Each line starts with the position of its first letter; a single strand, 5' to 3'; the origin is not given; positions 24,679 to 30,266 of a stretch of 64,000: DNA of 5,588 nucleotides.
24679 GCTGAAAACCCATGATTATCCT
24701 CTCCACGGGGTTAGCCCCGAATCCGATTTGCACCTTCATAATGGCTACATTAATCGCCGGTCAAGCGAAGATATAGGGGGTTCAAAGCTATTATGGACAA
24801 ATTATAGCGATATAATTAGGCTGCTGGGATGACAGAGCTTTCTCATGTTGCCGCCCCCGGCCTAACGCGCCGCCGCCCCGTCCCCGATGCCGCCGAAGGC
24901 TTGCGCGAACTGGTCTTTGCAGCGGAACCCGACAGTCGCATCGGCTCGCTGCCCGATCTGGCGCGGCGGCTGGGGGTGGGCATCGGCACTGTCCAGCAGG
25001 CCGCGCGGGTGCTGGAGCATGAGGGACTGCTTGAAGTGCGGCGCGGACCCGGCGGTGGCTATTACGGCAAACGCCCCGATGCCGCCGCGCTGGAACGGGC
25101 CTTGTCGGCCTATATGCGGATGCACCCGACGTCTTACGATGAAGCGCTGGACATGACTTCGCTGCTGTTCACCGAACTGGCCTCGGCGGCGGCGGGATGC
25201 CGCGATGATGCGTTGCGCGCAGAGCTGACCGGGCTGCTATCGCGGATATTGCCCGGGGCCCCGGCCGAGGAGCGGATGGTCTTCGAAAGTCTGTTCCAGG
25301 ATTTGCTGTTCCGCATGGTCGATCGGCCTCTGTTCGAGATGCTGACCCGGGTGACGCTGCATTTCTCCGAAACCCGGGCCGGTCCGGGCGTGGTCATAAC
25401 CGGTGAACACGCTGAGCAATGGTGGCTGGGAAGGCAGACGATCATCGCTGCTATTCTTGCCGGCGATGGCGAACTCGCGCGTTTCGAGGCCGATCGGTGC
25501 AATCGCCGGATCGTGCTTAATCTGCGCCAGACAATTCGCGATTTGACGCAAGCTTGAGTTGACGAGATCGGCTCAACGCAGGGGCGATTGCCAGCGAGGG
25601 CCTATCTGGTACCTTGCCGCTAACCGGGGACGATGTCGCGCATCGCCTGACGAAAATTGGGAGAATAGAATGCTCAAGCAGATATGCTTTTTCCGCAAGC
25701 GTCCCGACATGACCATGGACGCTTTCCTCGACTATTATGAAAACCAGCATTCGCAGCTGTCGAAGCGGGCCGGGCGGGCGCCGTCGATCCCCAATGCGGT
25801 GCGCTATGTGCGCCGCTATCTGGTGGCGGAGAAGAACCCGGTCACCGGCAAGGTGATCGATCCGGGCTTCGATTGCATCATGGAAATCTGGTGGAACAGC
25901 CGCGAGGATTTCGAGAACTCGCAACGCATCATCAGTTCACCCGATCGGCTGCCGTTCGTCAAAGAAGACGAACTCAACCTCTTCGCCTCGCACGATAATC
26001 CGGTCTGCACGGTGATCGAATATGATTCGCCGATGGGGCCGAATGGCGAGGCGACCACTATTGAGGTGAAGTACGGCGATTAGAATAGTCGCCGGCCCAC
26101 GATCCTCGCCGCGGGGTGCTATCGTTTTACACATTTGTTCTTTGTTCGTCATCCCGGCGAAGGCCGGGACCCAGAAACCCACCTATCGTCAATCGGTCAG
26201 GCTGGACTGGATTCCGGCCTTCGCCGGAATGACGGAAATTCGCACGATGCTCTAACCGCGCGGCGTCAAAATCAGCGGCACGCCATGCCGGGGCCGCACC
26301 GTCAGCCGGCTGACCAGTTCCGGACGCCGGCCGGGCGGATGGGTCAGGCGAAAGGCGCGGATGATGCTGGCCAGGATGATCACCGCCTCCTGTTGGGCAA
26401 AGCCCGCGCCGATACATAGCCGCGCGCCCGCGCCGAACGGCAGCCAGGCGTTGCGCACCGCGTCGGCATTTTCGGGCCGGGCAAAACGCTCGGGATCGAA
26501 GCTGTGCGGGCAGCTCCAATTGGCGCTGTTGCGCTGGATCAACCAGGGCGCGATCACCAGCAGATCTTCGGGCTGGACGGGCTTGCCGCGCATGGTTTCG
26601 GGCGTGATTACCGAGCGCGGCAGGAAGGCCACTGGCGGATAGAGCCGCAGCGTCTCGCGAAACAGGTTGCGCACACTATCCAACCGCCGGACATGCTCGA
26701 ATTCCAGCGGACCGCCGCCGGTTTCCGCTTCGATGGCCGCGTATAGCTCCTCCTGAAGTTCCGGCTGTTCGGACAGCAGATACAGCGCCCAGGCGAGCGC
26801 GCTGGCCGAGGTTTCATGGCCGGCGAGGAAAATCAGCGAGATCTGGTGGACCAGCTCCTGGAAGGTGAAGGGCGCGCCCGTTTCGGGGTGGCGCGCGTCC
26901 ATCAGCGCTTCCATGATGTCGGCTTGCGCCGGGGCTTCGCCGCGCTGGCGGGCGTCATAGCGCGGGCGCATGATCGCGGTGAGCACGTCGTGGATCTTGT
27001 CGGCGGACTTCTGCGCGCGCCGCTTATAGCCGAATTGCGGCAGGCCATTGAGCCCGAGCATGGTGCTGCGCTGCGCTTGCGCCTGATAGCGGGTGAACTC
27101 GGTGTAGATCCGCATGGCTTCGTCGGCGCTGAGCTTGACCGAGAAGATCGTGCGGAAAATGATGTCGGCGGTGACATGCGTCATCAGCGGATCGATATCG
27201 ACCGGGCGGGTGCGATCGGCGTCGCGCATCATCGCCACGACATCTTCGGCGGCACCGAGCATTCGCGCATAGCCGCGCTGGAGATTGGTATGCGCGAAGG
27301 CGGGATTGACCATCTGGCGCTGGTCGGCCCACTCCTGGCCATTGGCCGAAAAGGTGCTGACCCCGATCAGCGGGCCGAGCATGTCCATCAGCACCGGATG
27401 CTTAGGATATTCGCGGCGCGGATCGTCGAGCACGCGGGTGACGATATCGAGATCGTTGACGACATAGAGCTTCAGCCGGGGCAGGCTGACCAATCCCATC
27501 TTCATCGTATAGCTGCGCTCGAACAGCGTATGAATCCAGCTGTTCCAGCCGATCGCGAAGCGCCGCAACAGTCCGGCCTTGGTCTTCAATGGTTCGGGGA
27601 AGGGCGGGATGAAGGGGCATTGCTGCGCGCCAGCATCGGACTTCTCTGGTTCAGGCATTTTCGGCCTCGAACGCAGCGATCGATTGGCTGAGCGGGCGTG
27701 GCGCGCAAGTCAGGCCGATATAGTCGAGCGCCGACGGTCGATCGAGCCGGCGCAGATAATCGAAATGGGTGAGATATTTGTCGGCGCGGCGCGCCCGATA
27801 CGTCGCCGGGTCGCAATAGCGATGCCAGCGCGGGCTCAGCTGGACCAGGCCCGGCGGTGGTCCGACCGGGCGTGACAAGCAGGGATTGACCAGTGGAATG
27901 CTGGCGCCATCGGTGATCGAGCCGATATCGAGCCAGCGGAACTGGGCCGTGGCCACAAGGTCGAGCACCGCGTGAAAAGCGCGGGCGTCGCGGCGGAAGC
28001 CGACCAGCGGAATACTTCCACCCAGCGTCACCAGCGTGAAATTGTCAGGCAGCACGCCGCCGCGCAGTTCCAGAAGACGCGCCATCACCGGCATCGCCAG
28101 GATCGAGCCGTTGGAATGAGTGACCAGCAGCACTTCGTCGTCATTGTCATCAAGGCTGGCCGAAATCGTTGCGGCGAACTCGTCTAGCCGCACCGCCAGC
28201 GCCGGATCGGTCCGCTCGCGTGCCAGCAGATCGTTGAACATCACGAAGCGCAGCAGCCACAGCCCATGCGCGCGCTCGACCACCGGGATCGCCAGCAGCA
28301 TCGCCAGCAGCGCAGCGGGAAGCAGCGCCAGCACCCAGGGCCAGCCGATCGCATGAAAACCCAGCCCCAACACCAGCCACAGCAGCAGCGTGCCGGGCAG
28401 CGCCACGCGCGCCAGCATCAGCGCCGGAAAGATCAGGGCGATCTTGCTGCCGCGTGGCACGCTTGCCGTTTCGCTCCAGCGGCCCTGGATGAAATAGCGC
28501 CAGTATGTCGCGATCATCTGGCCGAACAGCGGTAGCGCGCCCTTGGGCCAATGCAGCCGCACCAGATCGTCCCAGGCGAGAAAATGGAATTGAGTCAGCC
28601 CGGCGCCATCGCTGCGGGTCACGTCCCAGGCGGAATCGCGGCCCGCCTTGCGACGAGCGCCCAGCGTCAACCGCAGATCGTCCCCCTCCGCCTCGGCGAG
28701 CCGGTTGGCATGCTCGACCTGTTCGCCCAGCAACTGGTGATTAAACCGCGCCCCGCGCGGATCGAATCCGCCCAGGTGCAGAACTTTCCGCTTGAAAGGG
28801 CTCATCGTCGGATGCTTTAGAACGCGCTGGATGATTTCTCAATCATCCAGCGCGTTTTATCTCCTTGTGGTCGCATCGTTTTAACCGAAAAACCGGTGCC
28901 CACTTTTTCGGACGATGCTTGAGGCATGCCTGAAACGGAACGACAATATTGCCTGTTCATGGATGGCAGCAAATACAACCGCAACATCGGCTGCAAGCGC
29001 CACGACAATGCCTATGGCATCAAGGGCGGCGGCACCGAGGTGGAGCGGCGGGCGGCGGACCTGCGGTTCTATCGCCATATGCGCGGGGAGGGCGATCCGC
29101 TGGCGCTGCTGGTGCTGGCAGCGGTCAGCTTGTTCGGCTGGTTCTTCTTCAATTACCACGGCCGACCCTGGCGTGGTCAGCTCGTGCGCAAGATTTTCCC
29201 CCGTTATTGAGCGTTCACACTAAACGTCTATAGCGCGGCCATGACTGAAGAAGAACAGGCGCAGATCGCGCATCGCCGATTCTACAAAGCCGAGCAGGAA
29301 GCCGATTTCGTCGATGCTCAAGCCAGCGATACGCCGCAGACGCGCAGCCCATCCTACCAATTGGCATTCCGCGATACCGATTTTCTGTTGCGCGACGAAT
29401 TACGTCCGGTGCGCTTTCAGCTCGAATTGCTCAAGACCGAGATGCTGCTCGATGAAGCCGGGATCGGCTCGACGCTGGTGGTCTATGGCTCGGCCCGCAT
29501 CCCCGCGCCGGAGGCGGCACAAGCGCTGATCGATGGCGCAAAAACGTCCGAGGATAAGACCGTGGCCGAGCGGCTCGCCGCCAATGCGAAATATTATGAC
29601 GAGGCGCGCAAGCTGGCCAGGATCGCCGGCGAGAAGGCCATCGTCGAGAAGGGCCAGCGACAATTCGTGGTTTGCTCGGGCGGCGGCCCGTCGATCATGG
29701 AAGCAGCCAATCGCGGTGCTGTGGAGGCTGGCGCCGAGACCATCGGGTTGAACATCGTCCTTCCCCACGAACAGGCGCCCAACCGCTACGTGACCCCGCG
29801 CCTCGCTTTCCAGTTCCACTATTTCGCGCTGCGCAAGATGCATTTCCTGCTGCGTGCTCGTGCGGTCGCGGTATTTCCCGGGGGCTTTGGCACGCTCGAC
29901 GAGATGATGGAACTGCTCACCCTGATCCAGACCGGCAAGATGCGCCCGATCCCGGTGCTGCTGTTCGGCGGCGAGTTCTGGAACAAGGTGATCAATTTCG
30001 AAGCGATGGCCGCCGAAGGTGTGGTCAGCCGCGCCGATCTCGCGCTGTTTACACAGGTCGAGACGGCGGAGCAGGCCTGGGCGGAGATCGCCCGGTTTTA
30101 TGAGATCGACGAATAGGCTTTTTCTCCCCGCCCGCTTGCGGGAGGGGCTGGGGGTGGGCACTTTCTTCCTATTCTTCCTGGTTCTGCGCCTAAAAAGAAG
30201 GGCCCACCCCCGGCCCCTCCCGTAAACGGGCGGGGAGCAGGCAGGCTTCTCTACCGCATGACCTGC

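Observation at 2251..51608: Five-copy three-hairpin element family that conserves structure rather than sequence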

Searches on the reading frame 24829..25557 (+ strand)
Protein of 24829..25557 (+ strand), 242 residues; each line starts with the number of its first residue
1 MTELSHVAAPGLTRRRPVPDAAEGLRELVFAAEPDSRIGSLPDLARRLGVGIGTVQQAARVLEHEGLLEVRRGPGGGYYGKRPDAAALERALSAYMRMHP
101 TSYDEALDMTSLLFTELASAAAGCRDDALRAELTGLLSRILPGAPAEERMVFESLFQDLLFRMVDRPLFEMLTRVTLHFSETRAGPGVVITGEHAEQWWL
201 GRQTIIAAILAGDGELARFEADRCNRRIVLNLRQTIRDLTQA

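Call 84: search_protein_families(library=pfam, proteins=[window:24829-25557:+], max_evalue=0.00001)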
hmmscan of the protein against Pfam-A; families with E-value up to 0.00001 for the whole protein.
window:24829-25557:+ (242 aa): 0 families

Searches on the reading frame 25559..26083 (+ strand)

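Call 84: search_protein_families(library=pfam, proteins=[window:25559-26083:+], max_evalue=0.00001)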
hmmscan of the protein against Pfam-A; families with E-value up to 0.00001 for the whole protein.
window:25559-26083:+ (174 aa): 1 family
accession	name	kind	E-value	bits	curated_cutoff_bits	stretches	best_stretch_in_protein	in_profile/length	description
PF07110.17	EthD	-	1.2e-08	36.4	22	1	48-140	1-91/96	EthD domain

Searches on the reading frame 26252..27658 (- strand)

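Call 84: search_protein_families(library=pfam, proteins=[window:26252-27658:-], max_evalue=0.00001)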
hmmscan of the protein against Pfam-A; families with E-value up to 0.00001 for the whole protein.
window:26252-27658:- (468 aa): 1 family
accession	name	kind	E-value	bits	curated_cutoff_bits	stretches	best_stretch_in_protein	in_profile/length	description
PF00067.27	p450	-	5.7e-68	230.2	22.8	1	61-450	43-446/462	Cytochrome P450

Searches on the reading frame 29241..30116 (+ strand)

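Call 84: search_protein_families(library=pfam, proteins=[window:29241-30116:+], max_evalue=0.00001)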
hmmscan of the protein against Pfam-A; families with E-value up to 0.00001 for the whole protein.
window:29241-30116:+ (291 aa): 2 families
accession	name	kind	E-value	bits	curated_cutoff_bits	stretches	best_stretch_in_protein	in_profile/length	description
PF03641.19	Lysine_decarbox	-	8.9e-30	104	27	1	153-282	1-130/131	Possible lysine decarboxylase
PF18306.6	LDcluster4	-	9.3e-07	29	26.3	1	138-223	29-111/151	SLOG cluster4 family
